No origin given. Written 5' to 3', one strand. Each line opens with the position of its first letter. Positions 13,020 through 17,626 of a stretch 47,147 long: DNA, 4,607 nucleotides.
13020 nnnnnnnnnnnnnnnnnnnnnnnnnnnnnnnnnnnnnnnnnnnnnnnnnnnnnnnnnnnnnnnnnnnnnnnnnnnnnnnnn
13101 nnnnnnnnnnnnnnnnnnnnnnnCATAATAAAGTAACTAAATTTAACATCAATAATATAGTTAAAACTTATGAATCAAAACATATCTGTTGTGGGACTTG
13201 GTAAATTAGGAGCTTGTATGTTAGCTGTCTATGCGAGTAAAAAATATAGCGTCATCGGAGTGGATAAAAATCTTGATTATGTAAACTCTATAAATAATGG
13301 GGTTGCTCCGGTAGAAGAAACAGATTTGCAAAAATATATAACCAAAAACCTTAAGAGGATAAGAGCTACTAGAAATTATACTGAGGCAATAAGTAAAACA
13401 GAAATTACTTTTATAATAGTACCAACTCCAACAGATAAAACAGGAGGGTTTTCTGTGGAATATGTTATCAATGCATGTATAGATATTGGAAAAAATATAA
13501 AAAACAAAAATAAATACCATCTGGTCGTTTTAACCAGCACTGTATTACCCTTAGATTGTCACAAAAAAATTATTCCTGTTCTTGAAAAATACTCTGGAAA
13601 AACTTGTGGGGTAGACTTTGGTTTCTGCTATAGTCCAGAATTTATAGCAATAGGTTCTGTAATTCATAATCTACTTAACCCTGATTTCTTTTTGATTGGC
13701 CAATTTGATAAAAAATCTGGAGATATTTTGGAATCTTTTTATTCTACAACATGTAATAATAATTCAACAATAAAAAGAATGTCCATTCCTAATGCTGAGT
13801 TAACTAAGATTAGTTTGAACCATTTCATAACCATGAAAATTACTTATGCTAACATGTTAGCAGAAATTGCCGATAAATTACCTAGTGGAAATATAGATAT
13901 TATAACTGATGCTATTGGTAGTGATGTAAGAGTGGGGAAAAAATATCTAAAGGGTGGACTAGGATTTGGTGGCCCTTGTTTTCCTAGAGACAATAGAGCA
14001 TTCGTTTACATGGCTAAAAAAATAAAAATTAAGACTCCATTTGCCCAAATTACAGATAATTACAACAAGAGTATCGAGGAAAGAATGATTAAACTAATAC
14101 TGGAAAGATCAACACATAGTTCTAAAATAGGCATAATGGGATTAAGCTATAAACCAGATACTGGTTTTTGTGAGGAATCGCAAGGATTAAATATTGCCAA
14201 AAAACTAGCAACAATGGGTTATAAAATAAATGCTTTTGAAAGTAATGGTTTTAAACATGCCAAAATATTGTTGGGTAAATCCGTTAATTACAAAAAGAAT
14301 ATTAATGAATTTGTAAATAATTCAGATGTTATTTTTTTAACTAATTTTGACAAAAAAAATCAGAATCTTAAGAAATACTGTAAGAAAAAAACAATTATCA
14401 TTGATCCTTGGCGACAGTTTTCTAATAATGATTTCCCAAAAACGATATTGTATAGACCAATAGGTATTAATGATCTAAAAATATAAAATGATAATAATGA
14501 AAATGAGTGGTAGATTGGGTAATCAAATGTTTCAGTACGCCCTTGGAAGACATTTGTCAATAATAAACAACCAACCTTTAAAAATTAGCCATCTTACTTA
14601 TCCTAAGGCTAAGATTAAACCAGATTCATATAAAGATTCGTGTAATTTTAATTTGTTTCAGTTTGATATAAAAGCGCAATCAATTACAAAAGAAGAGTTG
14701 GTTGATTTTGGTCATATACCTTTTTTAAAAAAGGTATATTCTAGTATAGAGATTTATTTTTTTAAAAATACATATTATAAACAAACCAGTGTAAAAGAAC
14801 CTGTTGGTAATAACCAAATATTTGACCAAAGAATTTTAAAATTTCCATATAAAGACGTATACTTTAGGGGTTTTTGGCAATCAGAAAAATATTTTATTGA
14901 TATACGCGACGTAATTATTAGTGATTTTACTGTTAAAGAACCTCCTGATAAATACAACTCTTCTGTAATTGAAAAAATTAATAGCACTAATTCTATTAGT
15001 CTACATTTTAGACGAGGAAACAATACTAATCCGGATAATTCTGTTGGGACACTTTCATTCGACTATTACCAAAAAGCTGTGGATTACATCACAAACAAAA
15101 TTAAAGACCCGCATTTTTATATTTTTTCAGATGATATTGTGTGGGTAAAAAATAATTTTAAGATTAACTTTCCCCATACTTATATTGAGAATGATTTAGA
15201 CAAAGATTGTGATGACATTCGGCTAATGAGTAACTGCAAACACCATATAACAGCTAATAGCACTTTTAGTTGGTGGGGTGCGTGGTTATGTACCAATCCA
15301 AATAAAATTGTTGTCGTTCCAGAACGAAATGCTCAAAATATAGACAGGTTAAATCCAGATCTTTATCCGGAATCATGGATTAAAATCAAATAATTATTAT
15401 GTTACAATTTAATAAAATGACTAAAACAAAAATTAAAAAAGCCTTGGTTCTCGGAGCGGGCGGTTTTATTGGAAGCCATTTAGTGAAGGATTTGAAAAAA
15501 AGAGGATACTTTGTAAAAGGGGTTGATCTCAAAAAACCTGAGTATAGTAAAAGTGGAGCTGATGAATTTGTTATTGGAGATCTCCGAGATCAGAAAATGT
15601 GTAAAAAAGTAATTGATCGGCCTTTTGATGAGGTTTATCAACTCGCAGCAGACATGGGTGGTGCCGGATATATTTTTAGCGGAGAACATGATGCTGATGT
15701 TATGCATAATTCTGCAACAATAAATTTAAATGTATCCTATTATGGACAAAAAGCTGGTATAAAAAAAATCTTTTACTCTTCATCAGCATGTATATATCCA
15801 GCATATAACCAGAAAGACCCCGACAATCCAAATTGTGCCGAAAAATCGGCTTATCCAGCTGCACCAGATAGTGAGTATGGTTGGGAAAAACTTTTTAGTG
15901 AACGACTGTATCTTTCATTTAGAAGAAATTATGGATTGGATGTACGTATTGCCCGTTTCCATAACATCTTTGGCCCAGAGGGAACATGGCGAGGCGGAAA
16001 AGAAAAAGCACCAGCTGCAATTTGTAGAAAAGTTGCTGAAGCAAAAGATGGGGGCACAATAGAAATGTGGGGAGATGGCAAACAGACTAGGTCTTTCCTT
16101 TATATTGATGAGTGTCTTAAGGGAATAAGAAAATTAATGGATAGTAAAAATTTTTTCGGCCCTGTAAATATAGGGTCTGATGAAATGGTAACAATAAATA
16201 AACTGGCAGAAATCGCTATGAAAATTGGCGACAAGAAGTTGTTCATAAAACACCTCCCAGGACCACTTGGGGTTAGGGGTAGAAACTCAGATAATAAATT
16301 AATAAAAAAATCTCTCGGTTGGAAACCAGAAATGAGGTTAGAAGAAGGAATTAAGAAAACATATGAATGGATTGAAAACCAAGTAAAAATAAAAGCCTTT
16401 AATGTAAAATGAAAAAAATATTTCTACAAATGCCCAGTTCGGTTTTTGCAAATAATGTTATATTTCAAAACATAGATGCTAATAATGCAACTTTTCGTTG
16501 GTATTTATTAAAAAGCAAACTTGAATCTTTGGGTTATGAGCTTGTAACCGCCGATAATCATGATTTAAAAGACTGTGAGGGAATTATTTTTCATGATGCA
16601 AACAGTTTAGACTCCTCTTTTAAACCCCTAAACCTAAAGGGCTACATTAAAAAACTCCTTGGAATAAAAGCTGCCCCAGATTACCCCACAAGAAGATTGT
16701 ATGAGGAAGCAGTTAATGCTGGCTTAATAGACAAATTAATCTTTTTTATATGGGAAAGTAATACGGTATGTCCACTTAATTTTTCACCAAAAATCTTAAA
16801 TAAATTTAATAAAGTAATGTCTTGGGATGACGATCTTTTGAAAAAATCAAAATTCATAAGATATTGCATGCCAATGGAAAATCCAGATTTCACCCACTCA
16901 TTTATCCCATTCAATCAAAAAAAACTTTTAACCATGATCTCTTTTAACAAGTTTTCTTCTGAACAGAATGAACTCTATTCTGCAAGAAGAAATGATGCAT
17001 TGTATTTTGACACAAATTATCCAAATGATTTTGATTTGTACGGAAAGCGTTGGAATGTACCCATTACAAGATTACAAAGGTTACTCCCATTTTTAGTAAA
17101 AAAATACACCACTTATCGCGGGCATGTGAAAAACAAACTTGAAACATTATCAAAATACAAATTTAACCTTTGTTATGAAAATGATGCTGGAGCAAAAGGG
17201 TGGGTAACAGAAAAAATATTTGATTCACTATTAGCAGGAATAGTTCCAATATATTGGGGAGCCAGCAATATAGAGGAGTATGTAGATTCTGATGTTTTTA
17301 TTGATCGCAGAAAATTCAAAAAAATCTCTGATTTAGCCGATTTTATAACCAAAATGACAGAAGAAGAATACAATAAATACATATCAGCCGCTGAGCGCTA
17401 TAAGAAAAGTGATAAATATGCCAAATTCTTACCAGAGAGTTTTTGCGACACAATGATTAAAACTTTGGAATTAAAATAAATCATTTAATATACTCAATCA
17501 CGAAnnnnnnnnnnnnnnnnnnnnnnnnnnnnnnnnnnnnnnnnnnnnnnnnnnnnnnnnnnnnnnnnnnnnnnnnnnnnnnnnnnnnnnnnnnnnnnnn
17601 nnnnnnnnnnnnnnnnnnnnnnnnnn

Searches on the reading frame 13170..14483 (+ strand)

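Call 22: search_protein_families(library=pfam, proteins=[window:13170-14483:+], max_evalue=0.001)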
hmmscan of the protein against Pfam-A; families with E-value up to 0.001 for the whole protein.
window:13170-14483:+ (438 aa): 5 families
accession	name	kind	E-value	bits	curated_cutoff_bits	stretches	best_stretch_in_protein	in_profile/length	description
PF03721.20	UDPG_MGDP_dh_N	-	5.6e-39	134.1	27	1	4-188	2-185/187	UDP-glucose/GDP-mannose dehydrogenase family, NAD binding domain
PF00984.24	UDPG_MGDP_dh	-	1.4e-21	76.9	25.4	1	208-300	2-93/94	UDP-glucose/GDP-mannose dehydrogenase family, central domain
PF03720.21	UDPG_MGDP_dh_C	-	2.8e-10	40.9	30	1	321-415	1-99/103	UDP-glucose/GDP-mannose dehydrogenase family, UDP binding domain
PF03446.21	NAD_binding_2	-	4.3e-07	30.5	21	0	4-88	1-67/161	NAD binding domain of 6-phosphogluconate dehydrogenase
PF03807.23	F420_oxidored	-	0.00026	22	21.6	0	339-412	11-90/94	NADP oxidoreductase coenzyme F420-dependent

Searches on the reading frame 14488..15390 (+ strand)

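Call 22: search_protein_families(library=pfam, proteins=[window:14488-15390:+], max_evalue=0.001)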
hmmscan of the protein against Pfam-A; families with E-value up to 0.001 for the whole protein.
window:14488-15390:+ (301 aa): 1 family
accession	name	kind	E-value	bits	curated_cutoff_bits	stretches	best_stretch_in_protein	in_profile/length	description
PF01531.22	Glyco_transf_11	-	1e-25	91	23.9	1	114-300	113-297/298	Glycosyl transferase family 11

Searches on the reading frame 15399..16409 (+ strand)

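Call 22: search_protein_families(library=pfam, proteins=[window:15399-16409:+], max_evalue=0.001)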
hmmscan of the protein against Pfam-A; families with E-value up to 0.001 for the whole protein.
window:15399-16409:+ (337 aa): 3 families
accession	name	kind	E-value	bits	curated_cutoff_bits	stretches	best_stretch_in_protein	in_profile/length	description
PF01370.27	Epimerase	-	4e-42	144.7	20.9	1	15-259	1-240/240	NAD dependent epimerase/dehydratase family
PF16363.11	GDP_Man_Dehyd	-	7.5e-27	95.1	27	1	16-321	1-332/332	GDP-mannose 4,6 dehydratase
PF01073.25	3Beta_HSD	-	1.1e-07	31.6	22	1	16-172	1-158/280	3-beta hydroxysteroid dehydrogenase/isomerase family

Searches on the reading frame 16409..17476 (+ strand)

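Call 22: search_protein_families(library=pfam, proteins=[window:16409-17476:+], max_evalue=0.001)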
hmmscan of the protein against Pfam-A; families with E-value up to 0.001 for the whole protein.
window:16409-17476:+ (356 aa): 1 family
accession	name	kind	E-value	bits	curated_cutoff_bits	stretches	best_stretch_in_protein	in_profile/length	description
PF00852.26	Glyco_transf_10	-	7.3e-17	62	23.9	1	237-348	45-162/182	Glycosyltransferase family 10 (fucosyltransferase) C-term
